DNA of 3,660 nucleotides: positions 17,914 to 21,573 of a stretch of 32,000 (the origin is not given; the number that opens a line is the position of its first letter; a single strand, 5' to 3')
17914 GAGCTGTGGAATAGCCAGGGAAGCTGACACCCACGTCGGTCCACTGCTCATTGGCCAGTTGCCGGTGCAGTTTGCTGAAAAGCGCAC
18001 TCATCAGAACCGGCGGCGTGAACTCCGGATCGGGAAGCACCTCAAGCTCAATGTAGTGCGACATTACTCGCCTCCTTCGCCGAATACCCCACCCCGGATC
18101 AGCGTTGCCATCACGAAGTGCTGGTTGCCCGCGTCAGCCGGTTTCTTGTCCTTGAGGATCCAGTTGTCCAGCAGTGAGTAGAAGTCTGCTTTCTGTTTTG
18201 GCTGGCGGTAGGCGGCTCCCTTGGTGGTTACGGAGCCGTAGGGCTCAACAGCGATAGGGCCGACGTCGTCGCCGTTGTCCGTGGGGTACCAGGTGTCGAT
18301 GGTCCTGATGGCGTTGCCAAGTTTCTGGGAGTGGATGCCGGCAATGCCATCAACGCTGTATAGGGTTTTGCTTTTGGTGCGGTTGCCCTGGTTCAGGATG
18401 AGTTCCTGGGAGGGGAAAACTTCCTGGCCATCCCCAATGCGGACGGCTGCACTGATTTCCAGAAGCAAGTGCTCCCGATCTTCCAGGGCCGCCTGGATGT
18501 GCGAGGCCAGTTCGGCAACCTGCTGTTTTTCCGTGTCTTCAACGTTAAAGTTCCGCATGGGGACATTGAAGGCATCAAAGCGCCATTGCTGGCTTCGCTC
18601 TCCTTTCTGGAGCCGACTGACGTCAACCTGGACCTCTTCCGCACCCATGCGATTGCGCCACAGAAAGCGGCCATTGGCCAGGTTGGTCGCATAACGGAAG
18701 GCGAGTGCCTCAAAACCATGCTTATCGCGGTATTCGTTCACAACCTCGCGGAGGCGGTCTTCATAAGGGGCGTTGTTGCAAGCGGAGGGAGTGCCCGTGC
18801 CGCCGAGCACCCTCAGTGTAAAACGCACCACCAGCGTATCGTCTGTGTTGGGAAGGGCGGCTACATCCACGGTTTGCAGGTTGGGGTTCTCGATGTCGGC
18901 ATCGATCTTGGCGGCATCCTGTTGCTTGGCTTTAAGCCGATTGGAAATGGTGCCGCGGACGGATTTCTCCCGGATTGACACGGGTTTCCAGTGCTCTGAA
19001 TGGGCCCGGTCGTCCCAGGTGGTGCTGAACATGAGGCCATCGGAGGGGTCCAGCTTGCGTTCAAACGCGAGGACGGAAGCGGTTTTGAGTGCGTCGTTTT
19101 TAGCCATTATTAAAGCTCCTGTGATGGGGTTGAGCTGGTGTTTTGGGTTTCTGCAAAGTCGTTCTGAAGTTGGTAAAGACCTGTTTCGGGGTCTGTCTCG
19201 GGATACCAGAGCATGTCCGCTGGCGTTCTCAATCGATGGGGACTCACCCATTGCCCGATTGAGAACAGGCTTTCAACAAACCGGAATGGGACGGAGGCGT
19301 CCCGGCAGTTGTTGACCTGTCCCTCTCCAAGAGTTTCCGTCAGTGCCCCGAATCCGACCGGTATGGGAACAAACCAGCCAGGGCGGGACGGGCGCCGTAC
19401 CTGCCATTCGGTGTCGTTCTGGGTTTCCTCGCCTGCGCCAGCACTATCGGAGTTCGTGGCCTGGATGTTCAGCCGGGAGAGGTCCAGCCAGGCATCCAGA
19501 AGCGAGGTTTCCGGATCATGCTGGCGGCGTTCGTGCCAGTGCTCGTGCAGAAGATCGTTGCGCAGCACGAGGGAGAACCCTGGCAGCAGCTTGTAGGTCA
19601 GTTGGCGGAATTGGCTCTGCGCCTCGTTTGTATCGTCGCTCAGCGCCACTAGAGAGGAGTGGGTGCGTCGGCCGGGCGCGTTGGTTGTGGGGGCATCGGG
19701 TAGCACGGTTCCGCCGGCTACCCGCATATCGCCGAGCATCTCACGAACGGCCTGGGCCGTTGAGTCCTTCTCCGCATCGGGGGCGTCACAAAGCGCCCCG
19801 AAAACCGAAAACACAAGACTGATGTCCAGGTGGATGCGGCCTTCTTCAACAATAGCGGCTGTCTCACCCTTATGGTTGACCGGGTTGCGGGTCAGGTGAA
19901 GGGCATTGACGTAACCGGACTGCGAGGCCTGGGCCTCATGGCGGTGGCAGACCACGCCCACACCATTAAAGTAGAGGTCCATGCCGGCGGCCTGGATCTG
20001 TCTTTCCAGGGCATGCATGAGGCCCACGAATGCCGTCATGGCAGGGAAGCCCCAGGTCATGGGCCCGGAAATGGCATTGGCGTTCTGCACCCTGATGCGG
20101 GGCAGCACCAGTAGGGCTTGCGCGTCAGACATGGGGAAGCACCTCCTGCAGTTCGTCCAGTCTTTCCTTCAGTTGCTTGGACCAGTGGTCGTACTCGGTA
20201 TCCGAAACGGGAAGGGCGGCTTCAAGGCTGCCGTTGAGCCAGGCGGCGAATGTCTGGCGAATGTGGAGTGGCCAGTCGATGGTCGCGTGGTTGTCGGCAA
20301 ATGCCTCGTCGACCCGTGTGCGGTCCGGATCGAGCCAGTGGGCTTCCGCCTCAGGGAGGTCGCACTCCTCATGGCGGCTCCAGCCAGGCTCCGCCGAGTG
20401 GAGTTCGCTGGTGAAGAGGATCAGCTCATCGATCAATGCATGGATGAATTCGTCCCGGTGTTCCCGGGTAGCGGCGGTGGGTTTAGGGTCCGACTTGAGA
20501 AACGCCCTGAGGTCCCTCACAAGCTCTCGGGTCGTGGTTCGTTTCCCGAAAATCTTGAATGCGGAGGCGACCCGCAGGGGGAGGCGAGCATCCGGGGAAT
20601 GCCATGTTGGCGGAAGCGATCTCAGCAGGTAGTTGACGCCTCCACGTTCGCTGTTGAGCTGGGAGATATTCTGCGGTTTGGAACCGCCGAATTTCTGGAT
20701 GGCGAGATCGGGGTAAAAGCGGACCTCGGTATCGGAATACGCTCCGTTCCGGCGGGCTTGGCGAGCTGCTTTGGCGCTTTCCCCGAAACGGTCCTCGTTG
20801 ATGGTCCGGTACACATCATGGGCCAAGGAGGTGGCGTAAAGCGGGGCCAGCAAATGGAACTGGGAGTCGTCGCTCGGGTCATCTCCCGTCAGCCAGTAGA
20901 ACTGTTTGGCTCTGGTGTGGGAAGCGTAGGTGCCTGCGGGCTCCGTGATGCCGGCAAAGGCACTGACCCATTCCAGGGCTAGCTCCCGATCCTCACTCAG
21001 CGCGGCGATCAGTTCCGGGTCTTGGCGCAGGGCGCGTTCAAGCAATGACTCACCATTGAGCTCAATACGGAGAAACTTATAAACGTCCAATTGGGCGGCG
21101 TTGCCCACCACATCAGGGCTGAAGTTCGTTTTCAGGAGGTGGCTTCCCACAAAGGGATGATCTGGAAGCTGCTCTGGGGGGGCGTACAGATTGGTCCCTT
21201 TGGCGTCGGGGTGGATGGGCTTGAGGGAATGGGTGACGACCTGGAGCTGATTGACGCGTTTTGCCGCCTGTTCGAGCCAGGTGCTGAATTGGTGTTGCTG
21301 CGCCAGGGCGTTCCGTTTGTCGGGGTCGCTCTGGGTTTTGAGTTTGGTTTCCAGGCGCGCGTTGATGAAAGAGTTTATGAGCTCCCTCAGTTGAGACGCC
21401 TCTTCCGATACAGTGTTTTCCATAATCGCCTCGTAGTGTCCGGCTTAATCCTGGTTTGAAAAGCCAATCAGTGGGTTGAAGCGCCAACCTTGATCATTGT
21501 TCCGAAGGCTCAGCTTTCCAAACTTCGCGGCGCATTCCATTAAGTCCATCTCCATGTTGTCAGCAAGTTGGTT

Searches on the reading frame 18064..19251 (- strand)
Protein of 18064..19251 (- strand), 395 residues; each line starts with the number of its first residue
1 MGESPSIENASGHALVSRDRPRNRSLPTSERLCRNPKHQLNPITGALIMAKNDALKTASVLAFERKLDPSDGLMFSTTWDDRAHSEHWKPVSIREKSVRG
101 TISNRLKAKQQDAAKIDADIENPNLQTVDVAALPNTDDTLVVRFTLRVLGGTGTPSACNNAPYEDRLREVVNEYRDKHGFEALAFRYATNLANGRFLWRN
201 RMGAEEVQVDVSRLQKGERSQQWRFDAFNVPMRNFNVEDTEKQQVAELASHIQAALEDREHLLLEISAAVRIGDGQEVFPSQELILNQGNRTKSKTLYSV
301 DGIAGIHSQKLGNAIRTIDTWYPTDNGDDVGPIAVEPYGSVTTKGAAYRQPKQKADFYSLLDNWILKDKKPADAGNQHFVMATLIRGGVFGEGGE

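Call 86: search_protein_families(library=ncbifam, proteins=[window:18064-19251:-], max_evalue=1e-10)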
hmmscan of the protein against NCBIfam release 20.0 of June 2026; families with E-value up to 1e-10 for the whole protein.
window:18064-19251:- (395 aa): 1 family
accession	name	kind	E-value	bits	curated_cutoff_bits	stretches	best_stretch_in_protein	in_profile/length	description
TIGR02566.1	cas_Csy3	equivalog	1.4e-124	415.9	157.55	1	56-394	1-341/341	type I-F CRISPR-associated protein Csy3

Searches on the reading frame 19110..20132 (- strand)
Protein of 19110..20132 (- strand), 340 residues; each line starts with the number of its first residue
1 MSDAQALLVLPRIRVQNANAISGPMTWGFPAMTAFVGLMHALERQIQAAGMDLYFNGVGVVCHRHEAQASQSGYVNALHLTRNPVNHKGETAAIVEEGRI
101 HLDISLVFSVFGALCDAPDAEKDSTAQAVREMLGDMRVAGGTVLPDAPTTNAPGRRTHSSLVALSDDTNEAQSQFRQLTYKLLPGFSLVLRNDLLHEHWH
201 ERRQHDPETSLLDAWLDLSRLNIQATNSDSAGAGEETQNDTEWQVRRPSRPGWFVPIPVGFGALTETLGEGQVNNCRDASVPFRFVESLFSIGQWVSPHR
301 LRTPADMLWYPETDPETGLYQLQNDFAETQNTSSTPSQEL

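Call 86: search_protein_families(library=ncbifam, proteins=[window:19110-20132:-], max_evalue=1e-10)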
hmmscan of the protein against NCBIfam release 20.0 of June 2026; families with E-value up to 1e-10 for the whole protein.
window:19110-20132:- (340 aa): 1 family
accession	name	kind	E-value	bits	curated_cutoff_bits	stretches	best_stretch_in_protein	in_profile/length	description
TIGR02565.1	cas_Csy2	equivalog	1.4e-87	293.7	154.1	1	7-322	1-295/296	type I-F CRISPR-associated protein Csy2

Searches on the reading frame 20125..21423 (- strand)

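Call 86: search_protein_families(library=ncbifam, proteins=[window:20125-21423:-], max_evalue=1e-10)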
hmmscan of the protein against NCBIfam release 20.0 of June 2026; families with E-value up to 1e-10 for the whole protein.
window:20125-21423:- (432 aa): 1 family
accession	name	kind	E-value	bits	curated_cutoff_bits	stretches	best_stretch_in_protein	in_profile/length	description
TIGR02564.1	cas_Csy1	equivalog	4.5e-111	371.4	169.4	1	42-422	1-382/385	type I-F CRISPR-associated protein Csy1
